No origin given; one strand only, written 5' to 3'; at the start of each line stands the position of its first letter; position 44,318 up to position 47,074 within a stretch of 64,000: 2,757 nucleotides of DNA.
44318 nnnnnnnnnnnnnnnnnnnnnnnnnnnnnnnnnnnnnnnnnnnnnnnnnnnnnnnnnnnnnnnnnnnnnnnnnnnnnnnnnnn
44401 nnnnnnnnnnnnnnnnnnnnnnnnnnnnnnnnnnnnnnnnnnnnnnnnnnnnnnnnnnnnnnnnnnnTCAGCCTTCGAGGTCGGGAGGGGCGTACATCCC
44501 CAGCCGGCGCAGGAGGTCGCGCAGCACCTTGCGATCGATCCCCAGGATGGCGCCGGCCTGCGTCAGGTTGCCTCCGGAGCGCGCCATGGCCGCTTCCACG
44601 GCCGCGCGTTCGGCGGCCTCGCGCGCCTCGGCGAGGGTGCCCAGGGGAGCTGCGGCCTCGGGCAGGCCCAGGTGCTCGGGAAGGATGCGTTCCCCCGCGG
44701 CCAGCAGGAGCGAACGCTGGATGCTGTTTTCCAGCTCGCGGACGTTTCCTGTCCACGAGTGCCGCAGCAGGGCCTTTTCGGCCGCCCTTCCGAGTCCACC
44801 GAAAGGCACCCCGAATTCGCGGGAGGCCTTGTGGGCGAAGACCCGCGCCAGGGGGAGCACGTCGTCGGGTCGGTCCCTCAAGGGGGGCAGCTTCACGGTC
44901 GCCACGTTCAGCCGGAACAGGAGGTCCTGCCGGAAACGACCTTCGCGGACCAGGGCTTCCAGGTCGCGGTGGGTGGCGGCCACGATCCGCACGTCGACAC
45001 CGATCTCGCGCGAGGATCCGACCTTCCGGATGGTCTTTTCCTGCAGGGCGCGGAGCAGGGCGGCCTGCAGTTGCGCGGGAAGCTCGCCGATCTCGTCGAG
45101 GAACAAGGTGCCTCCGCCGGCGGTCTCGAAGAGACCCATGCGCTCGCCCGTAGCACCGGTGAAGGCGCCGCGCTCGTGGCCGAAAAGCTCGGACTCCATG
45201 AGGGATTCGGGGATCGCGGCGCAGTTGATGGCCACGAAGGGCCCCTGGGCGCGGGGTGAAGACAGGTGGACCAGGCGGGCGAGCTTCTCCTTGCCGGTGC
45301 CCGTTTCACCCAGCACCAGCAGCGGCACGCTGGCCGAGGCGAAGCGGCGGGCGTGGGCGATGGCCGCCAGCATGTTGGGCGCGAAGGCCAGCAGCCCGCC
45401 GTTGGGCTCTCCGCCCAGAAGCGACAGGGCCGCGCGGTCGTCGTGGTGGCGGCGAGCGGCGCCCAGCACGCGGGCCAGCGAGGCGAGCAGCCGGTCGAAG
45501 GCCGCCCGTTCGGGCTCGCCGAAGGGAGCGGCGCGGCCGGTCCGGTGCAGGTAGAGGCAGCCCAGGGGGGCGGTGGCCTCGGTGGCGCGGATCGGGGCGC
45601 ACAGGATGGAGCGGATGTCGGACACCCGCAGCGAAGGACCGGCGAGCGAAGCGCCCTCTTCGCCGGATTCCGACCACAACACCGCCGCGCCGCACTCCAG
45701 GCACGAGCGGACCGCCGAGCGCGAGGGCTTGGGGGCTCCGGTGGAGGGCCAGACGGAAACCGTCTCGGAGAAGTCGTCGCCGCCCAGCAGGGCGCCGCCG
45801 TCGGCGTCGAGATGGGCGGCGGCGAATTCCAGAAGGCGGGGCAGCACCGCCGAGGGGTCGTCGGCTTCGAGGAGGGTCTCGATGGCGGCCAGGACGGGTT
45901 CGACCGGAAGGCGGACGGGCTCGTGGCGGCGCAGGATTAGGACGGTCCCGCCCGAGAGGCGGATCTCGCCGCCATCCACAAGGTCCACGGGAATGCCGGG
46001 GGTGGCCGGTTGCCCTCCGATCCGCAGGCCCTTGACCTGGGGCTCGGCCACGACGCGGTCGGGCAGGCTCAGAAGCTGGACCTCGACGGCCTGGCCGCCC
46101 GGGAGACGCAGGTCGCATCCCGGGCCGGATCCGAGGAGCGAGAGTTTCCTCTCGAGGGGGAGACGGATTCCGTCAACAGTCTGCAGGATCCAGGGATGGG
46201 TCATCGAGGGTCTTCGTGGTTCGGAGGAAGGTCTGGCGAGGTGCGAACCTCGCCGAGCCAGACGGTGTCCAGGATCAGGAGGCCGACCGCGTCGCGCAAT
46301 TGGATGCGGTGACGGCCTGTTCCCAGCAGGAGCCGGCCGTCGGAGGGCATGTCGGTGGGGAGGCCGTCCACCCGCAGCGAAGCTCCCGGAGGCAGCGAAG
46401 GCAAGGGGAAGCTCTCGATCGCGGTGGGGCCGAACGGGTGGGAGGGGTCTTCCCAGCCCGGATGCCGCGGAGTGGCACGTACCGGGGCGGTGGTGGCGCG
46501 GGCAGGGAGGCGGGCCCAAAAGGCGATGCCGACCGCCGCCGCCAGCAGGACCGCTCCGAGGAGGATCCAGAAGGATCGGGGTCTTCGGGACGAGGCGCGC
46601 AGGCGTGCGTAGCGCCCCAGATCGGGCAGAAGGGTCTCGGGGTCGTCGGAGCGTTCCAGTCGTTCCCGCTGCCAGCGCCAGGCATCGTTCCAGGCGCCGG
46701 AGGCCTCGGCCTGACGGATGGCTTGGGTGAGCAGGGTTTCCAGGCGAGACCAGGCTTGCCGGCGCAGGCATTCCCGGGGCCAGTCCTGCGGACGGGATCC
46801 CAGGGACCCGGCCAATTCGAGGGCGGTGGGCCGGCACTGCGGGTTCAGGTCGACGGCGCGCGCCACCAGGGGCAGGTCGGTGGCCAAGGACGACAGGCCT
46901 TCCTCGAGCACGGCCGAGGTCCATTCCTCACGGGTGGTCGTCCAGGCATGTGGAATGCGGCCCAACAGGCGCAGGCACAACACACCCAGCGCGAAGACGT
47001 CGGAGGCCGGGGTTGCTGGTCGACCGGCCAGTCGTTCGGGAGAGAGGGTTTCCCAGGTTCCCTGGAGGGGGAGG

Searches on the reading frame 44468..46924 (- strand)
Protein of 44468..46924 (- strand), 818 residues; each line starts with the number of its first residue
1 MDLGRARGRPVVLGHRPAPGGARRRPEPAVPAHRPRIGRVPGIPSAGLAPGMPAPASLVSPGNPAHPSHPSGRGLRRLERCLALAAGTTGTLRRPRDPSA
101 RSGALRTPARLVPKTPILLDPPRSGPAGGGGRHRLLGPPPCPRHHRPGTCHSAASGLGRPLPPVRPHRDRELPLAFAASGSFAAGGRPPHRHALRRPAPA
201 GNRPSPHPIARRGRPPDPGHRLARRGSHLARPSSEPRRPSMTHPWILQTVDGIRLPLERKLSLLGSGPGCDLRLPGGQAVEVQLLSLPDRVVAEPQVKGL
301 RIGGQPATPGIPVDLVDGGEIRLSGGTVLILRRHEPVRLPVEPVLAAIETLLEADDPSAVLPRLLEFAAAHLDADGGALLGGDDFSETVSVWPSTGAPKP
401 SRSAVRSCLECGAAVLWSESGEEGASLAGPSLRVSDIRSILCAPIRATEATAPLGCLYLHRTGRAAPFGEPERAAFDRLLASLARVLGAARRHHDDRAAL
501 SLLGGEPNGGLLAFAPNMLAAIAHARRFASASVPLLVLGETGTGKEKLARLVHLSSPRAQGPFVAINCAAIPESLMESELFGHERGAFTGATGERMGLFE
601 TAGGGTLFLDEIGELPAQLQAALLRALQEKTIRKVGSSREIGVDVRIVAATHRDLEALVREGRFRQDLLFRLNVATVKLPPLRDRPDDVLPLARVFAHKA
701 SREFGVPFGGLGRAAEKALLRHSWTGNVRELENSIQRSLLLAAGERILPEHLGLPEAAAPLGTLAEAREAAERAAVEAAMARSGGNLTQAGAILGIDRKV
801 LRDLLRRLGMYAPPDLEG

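Call 60: search_protein_families(library=pfam, proteins=[window:44468-46924:-], max_evalue=0.001)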
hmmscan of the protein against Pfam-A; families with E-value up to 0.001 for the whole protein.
window:44468-46924:- (818 aa): 6 families
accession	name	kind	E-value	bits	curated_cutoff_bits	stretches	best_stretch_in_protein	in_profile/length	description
PF00158.32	Sigma54_activat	-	7.9e-67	224.6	20.2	1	515-677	5-167/168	Sigma-54 interaction domain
PF14532.12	Sigma54_activ_2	-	4.4e-19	69.5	25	1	528-682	17-138/138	Sigma-54 interaction domain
PF25601.1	AAA_lid_14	-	1.1e-16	60.8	27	1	683-752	1-70/87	AAA+ ATPase lid domain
PF02954.25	HTH_8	-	5.8e-06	26.4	22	1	768-802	2-36/42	Bacterial regulatory protein, Fis family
PF01590.32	GAF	-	7.7e-06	26.9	22.4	1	356-484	1-130/133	GAF domain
PF07728.20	AAA_5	-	7.4e-05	23.2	22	1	534-652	1-122/139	AAA domain (dynein-related subfamily)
